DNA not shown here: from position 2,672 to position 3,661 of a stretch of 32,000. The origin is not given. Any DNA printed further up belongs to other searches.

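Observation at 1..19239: Hcp(TssD)-anchored polymorphic toxin/immunity island with six toxin types and several orphan modules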

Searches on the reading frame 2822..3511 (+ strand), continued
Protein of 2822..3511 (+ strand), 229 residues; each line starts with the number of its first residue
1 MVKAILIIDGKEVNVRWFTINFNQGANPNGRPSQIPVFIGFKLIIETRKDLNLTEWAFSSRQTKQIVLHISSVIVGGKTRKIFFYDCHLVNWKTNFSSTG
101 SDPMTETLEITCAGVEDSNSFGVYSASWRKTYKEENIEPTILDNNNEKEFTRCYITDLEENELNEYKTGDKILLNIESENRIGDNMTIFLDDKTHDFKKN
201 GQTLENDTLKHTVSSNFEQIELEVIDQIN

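Call 54: find_related_loci(query=A5, collection=metagenome_contigs, flank=6000)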
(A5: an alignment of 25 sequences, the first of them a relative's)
Query A5 (229 aa) in metagenome_contigs; peptide patterns used: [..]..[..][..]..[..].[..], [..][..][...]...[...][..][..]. (x = any residue, [..] = any of these).
234 stretches matched a pattern; 24 encode a relative of the query (tblastn E <= 1e-3); 24 distinct loci.
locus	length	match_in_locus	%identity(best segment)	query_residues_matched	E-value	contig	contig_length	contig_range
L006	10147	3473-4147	56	4-229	3e-80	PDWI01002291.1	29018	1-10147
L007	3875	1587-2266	61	2-229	8e-77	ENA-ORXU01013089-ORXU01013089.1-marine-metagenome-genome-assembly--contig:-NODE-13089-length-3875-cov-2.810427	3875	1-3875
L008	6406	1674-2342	52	6-229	2e-74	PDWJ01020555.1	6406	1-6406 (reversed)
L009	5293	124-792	52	6-229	2e-74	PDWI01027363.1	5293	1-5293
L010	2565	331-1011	51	2-227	1e-73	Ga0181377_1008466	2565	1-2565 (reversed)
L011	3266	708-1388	52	2-229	3e-71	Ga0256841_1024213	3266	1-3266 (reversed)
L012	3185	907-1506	47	30-229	7e-60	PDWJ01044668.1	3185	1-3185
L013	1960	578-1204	38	18-227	3e-36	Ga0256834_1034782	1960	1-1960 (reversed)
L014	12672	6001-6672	37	6-229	2e-34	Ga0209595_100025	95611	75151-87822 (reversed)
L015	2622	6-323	54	123-227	2e-30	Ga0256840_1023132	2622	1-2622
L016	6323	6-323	53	123-227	9e-30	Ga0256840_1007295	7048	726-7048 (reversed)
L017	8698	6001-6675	36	3-227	2e-32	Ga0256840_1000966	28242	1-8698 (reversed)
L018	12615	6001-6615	35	22-227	4e-26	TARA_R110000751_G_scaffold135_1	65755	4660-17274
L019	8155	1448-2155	33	1-228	3e-25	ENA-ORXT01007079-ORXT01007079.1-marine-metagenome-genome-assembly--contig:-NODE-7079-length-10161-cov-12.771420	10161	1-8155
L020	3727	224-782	56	45-229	1e-36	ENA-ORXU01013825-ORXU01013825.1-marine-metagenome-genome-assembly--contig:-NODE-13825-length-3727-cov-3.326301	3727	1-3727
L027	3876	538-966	29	86-227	1e-11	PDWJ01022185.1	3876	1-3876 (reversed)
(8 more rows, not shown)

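Call 59: find_encoding_contigs(protein=P0055, flank=10000, max_places=2)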
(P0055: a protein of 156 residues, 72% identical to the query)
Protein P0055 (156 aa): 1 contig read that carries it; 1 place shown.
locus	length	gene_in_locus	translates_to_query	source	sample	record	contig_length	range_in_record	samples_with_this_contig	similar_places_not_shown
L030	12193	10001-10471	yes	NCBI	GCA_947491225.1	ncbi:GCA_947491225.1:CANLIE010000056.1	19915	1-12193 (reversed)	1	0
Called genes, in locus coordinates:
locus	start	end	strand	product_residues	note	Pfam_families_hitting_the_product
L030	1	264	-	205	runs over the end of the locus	PF02371:Transposase_20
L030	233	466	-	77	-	PF01548:DEDD_Tnp_IS110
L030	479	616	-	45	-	-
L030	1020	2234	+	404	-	-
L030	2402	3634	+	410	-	PF14684:Tricorn_C1, PF03572:Peptidase_S41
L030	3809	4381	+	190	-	PF00027:cNMP_binding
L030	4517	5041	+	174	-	PF14329:DUF4386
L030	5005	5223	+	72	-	-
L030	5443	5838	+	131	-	-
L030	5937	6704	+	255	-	PF09697:Porph_ging (weak)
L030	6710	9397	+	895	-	PF13715:CarbopepD_reg_2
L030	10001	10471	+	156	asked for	PF17642:TssD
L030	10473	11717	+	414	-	-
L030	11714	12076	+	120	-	PF13620:CarboxypepD_reg, PF13715:CarbopepD_reg_2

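Call 60: find_encoding_contigs(protein=P0065, flank=10000, max_places=2)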
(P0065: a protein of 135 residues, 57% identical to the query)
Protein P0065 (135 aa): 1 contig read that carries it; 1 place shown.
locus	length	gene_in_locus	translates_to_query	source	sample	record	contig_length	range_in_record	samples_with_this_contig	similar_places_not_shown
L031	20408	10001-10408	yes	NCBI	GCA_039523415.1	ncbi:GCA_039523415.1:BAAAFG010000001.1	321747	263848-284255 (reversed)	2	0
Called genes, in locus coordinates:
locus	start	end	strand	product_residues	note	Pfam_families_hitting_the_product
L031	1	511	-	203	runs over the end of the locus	PF00849:PseudoU_synth_2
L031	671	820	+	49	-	PF01679:Pmp3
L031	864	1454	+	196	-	-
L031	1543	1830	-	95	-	-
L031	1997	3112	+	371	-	PF04851:ResIII, PF00270:DEAD, PF00271:Helicase_C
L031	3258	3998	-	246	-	PF00106:adh_short, PF08659:KR, PF13460:NAD_binding_10 (weak), PF13561:adh_short_C2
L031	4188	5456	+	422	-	PF00999:Na_H_Exchanger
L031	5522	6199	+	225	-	PF00175:NAD_binding_1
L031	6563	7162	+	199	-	PF01381:HTH_3 (weak), PF00717:Peptidase_S24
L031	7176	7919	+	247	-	-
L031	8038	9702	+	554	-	PF03572:Peptidase_S41 (faint), PF00515:TPR_1 (weak), PF07719:TPR_2 (faint), PF13181:TPR_8 (weak)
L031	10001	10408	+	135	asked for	PF17642:TssD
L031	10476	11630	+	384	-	-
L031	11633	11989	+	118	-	-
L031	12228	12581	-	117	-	PF05610:DUF779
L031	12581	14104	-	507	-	PF00171:Aldedh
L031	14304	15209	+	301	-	PF06719:AraC_N, PF00165:HTH_AraC, PF12833:HTH_18, PF00165:HTH_AraC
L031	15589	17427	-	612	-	PF13620:CarboxypepD_reg (faint)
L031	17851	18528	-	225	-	PF01965:DJ-1_PfpI, PF17124:ThiJ_like (weak)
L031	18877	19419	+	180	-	PF04248:NTP_transf_9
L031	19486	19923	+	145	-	PF03852:Vsr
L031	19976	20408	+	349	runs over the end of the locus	PF00145:DNA_methylase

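Call 61: search_dna_similar(query=window:2822-3511:+, collection=plasmids, mode=protein, max_evalue=0.001, max_rows=20)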
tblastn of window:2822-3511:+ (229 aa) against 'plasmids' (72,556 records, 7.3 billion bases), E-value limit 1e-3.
Records with a match: 5; places in all: 8; records where one place covers at least 80% of the query: 3.
Best place of each record, by identity: <60% 5.
By first word of the organism name: Bernardetia 3; Tenacibaculum 2.
By predicted mobility (MOB-suite, as given by PLSDB): non-mobilizable 5.
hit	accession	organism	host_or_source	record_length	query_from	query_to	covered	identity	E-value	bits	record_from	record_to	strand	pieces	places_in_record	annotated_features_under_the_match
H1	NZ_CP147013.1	Bernardetia sp. MNP-M8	grean alga,grean algae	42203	6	225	96%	30.2%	1e-28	120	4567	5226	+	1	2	tssD: type VI secretion system tube protein TssD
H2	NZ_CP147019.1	Bernardetia sp. Wsw4-3y2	Red alga,Red algae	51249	6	225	96%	30.2%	1e-28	120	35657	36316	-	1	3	tssD: type VI secretion system tube protein TssD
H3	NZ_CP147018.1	Bernardetia sp. Wsw4-3y2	Red alga,Red algae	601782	4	225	97%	28.6%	9e-21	97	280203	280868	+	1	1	none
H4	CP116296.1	Tenacibaculum finnmarkense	Atlantic salmon (Salmo salar ...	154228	79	227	65%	28.2%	1e-4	50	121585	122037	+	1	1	tssD: type VI secretion system tube protein TssD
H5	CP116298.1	Tenacibaculum finnmarkense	Atlantic salmon (Salmo salar ...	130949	79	227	65%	28.2%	3e-4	49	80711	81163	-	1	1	tssD: type VI secretion system tube protein TssD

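Call 62: get_annotated_region(hit=H4, flank=20000)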
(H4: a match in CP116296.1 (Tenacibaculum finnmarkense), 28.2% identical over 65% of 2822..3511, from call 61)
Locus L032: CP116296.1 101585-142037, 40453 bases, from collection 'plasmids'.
description: Tenacibaculum finnmarkense strain LI C6 FM3-F plasmid unnamed, complete sequence
organism: Tenacibaculum finnmarkense (NCBI taxid 2781243)
taxonomy: Bacteria; Bacteroidota; Flavobacteriia; Flavobacteriales; Flavobacteriaceae; Tenacibaculum; Tenacibaculum finnmarkense
host: -; source: Atlantic salmon (Salmo salar L.),Bacterial Culture; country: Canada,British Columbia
typing (MOB-suite, as given by PLSDB): non-mobilizable
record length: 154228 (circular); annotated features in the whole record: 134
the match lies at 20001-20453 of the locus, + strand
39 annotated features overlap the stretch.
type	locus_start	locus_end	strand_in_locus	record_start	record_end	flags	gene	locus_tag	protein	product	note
CDS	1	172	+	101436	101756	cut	-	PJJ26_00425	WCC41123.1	type II toxin-antitoxin system RelE/ParE family toxin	-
CDS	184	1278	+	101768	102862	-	-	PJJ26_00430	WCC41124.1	HigA family addiction module antitoxin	-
CDS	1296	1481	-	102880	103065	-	-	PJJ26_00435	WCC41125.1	hypothetical protein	-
CDS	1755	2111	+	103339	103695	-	-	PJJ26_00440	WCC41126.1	type II toxin-antitoxin system MqsR family toxin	-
CDS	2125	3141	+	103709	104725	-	-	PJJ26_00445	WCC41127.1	DUF4065 domain-containing protein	-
CDS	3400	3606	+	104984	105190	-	-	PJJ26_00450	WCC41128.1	helix-turn-helix transcriptional regulator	-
CDS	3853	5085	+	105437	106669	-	-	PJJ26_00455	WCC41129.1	PD-(D/E)XK nuclease family protein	-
CDS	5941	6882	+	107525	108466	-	-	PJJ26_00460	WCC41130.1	tyrosine-type recombinase/integrase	-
CDS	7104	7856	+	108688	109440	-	-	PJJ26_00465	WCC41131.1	ParA family protein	-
CDS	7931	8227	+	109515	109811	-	-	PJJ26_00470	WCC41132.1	hypothetical protein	-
CDS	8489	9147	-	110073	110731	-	-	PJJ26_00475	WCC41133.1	IS1 family transposase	-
CDS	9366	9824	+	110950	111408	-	-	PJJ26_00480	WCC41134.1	hypothetical protein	-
CDS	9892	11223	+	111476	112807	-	-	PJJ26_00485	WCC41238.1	DUF5458 family protein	-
CDS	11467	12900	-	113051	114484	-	-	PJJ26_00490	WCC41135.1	transposase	-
CDS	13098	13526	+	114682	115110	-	-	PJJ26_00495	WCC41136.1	hypothetical protein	-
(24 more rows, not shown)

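Call 63: get_annotated_region(hit=H1, flank=20000)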
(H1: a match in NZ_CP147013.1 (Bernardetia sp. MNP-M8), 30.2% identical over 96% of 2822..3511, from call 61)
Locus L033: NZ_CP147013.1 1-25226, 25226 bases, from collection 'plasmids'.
description: Bernardetia sp. MNP-M8 plasmid plasm1, complete sequence
organism: Bernardetia sp. MNP-M8 (NCBI taxid 3127470)
taxonomy: Bacteria; Bacteroidota; Cytophagia; Cytophagales; Bernardetiaceae; Bernardetia; Bernardetia sp. MNP-M8
host: -; source: grean alga,grean algae; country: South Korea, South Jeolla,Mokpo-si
typing (MOB-suite, as given by PLSDB): non-mobilizable
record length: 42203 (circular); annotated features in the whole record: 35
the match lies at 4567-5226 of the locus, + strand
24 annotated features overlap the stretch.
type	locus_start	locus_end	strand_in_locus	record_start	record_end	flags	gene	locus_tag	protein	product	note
CDS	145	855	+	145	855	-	-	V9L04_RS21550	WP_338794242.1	hypothetical protein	-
CDS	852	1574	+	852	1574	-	-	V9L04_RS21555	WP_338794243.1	hypothetical protein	-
CDS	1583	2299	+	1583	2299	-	-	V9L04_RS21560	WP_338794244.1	hypothetical protein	-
CDS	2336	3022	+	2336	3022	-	-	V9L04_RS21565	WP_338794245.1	hypothetical protein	-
CDS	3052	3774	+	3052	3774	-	-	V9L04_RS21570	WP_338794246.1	hypothetical protein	-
CDS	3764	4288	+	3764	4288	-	-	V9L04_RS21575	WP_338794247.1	hypothetical protein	-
CDS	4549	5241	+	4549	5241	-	tssD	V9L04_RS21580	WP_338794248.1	type VI secretion system tube protein TssD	GO:1901998 - toxin transport [Evidence IEA]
CDS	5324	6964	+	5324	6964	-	-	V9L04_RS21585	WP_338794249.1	hypothetical protein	-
CDS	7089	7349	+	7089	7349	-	-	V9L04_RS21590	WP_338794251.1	hypothetical protein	-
CDS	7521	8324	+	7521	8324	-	-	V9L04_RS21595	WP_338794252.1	AAA family ATPase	-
CDS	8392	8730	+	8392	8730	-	-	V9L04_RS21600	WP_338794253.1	hypothetical protein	-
CDS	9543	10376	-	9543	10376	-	dinD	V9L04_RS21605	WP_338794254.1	DNA damage-inducible protein D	-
CDS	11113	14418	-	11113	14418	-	-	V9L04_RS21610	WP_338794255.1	DEAD/DEAH box helicase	-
CDS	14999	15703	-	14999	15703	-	-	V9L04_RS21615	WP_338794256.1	hypothetical protein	-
CDS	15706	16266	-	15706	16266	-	-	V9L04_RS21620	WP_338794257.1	hypothetical protein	-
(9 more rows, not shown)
